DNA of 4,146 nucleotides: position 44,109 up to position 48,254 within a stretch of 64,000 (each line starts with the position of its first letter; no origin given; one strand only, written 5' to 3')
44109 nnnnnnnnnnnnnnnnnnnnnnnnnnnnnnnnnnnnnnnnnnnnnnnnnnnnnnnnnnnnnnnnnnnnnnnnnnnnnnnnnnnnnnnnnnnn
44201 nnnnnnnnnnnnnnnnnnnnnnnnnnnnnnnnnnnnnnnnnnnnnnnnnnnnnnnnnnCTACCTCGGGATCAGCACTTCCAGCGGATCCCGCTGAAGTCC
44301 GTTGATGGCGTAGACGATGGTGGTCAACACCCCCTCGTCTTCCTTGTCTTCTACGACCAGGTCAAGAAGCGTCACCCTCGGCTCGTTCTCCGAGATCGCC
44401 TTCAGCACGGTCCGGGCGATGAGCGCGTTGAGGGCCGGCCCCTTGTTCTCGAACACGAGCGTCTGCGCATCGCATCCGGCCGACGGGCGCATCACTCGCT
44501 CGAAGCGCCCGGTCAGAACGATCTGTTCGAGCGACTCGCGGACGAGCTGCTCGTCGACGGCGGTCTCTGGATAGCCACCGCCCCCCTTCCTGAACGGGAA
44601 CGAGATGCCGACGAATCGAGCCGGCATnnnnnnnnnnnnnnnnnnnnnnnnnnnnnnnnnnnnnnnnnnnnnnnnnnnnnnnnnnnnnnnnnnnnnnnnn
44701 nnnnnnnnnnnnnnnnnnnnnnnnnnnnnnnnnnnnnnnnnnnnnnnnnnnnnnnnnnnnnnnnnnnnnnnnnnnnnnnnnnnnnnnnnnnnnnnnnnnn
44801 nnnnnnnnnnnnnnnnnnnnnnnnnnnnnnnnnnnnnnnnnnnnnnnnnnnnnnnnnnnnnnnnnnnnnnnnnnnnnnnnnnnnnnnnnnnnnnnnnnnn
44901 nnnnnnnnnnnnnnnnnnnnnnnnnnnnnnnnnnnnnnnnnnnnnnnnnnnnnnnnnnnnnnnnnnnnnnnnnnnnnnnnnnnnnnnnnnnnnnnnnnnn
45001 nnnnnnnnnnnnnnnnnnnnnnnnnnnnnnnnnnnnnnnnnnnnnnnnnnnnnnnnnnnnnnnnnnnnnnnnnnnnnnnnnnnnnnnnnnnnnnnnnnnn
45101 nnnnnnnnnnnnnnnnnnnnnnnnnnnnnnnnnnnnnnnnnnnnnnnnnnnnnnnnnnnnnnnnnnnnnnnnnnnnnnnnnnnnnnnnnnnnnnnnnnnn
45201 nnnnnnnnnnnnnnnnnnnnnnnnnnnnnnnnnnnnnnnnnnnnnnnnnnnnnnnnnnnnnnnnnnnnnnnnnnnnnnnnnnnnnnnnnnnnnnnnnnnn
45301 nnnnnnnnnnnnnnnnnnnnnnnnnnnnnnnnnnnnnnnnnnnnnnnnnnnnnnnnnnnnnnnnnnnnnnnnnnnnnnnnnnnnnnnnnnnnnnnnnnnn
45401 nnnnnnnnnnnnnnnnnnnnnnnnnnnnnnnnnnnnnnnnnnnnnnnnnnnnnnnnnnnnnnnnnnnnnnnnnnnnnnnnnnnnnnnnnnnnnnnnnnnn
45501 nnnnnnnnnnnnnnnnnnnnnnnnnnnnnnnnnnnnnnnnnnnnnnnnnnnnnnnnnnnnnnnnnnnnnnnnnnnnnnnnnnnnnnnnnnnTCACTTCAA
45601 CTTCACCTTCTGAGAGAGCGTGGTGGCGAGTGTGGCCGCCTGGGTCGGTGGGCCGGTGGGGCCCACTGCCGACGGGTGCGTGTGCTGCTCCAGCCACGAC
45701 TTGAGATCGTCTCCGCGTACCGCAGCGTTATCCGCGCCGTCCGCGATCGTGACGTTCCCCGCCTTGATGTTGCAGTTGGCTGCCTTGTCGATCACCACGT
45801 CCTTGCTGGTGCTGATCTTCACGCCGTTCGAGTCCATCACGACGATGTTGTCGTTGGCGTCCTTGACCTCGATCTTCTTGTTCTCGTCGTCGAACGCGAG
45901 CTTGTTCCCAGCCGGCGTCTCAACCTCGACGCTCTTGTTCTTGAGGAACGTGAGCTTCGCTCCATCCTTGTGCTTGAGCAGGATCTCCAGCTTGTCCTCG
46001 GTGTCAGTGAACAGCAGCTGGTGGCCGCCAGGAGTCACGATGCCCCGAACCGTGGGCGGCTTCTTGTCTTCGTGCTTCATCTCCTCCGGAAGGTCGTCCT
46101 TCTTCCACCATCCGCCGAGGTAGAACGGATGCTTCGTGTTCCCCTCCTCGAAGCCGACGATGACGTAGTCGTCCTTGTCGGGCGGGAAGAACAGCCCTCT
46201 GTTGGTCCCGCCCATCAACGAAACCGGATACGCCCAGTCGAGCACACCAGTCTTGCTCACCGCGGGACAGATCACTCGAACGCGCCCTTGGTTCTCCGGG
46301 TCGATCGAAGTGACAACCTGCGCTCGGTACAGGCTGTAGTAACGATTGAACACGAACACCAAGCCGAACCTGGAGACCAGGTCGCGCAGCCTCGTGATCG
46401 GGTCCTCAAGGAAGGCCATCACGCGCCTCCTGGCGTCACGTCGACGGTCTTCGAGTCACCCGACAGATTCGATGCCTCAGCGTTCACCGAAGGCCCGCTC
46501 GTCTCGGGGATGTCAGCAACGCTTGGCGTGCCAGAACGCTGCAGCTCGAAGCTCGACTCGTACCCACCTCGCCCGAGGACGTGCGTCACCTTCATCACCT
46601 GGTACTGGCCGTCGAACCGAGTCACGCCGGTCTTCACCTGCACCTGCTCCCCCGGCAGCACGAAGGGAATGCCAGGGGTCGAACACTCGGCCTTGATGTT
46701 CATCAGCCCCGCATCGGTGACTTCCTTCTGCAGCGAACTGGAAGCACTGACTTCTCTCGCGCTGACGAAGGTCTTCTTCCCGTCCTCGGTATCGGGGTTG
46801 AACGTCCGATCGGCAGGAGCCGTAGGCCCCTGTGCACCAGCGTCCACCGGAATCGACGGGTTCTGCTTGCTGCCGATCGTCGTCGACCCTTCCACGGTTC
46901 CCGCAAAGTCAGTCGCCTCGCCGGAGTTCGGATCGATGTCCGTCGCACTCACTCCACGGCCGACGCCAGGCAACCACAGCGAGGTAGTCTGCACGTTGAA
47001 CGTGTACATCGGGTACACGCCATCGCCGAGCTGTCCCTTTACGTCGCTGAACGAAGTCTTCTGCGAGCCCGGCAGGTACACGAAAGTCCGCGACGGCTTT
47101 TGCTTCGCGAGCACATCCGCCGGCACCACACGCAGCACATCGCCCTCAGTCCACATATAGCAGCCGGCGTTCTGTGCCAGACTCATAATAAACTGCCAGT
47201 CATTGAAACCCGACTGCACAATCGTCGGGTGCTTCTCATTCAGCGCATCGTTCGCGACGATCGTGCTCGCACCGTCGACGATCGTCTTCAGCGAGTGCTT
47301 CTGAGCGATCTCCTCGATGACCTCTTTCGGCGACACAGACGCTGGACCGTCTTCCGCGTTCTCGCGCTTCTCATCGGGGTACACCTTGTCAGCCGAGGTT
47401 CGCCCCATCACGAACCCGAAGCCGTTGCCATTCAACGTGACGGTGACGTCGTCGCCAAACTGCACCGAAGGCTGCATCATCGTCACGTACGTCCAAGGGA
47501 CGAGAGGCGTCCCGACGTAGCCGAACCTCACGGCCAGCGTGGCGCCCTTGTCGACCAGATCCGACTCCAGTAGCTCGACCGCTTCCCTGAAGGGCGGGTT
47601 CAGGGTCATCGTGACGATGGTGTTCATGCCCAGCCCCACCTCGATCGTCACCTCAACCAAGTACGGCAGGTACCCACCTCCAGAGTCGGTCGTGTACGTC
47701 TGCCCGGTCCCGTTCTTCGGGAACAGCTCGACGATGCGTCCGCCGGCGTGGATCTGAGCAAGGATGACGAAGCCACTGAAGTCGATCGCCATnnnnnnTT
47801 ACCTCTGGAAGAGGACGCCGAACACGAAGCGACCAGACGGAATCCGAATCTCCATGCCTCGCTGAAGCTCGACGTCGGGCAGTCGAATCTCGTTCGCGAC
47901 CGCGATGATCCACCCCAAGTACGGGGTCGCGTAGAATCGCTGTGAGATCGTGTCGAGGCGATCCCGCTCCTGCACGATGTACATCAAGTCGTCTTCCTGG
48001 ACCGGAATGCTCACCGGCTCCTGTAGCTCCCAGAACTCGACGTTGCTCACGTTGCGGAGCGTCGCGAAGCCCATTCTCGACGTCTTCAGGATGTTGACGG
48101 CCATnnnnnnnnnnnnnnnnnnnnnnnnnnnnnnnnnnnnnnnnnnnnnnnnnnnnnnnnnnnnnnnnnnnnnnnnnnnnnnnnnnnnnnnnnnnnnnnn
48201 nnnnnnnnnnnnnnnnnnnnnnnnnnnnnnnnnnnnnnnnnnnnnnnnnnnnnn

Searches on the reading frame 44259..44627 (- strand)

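Call 19: search_protein_families(library=pfam, proteins=[window:44259-44627:-], max_evalue=0.01)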
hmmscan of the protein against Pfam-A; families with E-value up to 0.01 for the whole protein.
window:44259-44627:- (122 aa): 1 family
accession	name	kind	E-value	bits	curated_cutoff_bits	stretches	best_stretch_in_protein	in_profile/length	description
PF04965.19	GPW_gp25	-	1.2e-13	51.1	27.2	1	26-105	4-88/96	Baseplate wedge protein gp25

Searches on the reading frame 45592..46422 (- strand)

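Call 5: search_protein_families(library=pfam, proteins=[window:45592-46422:-], max_evalue=0.01)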
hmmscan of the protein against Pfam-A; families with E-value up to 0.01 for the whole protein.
window:45592-46422:- (276 aa): 1 family
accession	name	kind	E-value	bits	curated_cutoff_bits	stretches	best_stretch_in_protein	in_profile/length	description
PF04717.18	Phage_base_V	-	7.8e-19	68.3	23.8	1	32-106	1-75/75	Type VI secretion system/phage-baseplate injector OB domain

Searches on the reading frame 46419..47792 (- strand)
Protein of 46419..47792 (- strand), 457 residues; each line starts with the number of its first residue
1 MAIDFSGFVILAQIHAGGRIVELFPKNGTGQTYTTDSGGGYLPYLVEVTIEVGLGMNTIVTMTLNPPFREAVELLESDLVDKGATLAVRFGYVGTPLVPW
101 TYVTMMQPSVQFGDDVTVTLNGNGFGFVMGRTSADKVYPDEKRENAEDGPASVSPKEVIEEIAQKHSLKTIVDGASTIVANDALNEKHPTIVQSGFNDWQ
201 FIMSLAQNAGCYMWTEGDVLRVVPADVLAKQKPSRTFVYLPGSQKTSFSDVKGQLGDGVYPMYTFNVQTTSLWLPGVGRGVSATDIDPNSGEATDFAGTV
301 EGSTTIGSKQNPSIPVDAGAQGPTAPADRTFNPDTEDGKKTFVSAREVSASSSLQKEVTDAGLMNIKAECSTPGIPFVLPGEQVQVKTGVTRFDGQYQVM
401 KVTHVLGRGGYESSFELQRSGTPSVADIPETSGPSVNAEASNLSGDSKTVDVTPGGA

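Call 5: search_protein_families(library=pfam, proteins=[window:46419-47792:-], max_evalue=0.01)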
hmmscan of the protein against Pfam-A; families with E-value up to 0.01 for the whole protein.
window:46419-47792:- (457 aa): 1 family
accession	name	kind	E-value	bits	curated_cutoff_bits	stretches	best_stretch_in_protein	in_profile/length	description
PF05954.17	Phage_GPD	-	0.005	16.5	30.1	0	156-247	90-181/305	Phage tail baseplate hub (GPD)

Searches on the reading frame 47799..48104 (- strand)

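Call 9: search_protein_families(library=phrogs, proteins=[window:47799-48104:-], max_evalue=0.01)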
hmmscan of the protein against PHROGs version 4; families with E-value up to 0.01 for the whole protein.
window:47799-48104:- (101 aa): 2 families
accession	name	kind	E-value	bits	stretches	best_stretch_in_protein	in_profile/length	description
phrog_7145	-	tail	2e-09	38.5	1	30-98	29-101/108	baseplate wedge subunit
phrog_232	-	tail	0.0041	17.8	1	42-73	50-81/296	baseplate wedge subunit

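Call 10: search_protein_families(library=pfam, proteins=[window:47799-48104:-], max_evalue=0.01)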
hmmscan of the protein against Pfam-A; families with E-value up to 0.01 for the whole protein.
window:47799-48104:- (101 aa): 0 families
